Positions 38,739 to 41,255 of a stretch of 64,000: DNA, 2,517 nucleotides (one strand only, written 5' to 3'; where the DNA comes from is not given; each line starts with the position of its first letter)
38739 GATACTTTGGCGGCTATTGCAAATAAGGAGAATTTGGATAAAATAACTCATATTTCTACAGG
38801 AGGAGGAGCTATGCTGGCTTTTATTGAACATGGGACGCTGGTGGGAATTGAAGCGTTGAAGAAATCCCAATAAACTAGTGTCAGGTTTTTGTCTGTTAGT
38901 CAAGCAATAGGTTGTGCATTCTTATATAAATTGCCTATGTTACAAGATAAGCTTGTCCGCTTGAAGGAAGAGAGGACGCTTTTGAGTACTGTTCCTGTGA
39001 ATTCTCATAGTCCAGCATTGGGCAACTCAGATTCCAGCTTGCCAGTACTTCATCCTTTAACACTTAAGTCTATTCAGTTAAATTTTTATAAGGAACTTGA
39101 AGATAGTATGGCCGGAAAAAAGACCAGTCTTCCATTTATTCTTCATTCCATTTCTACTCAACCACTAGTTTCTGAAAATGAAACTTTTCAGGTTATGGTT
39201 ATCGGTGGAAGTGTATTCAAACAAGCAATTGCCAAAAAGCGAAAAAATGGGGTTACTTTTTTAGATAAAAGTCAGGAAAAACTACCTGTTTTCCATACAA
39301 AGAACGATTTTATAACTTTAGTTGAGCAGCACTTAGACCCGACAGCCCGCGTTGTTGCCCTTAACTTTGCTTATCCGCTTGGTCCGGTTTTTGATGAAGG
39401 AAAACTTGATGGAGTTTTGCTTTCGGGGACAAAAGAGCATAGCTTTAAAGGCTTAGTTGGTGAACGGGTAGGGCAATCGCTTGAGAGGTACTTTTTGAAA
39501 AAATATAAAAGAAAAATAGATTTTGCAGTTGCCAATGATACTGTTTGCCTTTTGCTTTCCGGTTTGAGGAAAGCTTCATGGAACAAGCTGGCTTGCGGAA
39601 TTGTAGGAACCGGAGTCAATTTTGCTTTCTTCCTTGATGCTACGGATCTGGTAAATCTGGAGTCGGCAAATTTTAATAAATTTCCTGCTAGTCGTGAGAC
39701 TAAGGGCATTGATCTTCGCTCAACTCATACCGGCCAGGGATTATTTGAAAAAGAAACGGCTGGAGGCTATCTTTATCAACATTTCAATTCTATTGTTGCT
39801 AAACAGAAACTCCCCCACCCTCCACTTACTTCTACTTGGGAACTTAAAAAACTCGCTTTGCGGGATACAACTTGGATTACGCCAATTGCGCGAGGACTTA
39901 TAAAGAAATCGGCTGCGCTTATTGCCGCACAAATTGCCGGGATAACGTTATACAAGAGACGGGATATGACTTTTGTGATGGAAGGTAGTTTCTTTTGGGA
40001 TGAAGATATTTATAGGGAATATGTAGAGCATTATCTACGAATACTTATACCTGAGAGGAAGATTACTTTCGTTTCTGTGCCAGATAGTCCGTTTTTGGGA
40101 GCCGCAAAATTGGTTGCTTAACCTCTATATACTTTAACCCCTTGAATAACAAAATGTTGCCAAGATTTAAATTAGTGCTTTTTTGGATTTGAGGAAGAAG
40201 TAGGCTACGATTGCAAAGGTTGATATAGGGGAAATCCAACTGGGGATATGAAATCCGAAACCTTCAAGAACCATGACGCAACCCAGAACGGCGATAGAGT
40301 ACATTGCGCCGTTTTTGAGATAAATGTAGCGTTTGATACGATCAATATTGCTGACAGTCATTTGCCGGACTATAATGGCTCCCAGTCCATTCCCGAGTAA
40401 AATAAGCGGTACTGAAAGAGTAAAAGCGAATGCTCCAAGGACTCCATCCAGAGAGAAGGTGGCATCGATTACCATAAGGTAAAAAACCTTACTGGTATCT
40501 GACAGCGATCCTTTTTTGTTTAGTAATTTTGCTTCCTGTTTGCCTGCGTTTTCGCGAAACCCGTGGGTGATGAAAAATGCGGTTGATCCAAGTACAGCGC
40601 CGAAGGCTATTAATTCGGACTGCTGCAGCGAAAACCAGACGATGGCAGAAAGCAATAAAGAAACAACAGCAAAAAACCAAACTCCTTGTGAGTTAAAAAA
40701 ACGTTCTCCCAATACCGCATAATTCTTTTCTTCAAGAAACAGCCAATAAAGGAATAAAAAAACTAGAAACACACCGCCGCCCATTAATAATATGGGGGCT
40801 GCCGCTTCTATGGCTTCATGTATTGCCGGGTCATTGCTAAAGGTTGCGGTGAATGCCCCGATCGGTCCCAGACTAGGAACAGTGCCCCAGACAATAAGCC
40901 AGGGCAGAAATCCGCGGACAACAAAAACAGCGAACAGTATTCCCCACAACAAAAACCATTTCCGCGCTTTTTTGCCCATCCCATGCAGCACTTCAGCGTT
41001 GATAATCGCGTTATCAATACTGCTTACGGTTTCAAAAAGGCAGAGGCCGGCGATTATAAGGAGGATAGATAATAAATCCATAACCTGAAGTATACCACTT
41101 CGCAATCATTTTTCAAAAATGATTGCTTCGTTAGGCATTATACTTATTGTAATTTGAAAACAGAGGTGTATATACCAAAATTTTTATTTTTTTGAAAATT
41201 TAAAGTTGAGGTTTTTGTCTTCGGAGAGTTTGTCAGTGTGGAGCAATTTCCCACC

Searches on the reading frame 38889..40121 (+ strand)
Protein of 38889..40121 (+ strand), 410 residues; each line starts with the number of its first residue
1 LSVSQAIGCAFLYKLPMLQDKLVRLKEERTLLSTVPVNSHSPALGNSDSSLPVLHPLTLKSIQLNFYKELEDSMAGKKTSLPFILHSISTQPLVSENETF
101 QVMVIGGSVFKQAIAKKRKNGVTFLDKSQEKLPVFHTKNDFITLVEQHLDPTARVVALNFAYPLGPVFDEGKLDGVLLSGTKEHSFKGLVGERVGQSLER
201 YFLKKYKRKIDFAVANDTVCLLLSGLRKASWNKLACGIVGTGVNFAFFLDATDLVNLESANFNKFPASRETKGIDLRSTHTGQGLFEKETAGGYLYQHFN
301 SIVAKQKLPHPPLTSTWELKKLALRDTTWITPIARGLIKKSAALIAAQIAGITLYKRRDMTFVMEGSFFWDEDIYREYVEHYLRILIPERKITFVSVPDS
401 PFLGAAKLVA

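Call 67: search_protein_families(library=pfam, proteins=[window:38889-40121:+], max_evalue=0.00001)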
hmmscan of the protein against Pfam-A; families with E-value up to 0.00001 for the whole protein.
window:38889-40121:+ (410 aa): 2 families
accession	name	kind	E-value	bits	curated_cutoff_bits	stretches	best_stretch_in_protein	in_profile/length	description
PF03727.22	Hexokinase_2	-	1.2e-12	48.2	24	1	316-409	139-240/242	Hexokinase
PF00349.27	Hexokinase_1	-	1.8e-06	28.3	24.3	0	58-224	15-198/201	Hexokinase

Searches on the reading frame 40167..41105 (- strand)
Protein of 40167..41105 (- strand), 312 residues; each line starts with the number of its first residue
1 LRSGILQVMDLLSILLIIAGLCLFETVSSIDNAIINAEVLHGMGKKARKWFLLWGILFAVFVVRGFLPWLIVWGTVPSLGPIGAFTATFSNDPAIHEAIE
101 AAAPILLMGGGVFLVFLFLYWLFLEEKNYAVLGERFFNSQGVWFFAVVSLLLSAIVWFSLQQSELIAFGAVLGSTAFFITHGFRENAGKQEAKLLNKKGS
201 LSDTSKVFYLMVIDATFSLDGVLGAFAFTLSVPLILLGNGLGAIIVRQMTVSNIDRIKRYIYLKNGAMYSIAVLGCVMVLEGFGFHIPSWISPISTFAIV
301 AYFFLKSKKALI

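Call 67: search_protein_families(library=pfam, proteins=[window:40167-41105:-], max_evalue=0.00001)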
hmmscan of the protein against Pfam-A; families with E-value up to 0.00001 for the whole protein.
window:40167-41105:- (312 aa): 2 families
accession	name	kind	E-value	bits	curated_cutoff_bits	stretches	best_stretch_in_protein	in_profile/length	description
PF04332.21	DUF475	-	1.4e-43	150.3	27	1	30-307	1-286/293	Protein of unknown function (DUF475)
PF03741.22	TerC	-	4.4e-18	66.1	27.8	2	151-281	49-177/178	Integral membrane protein TerC family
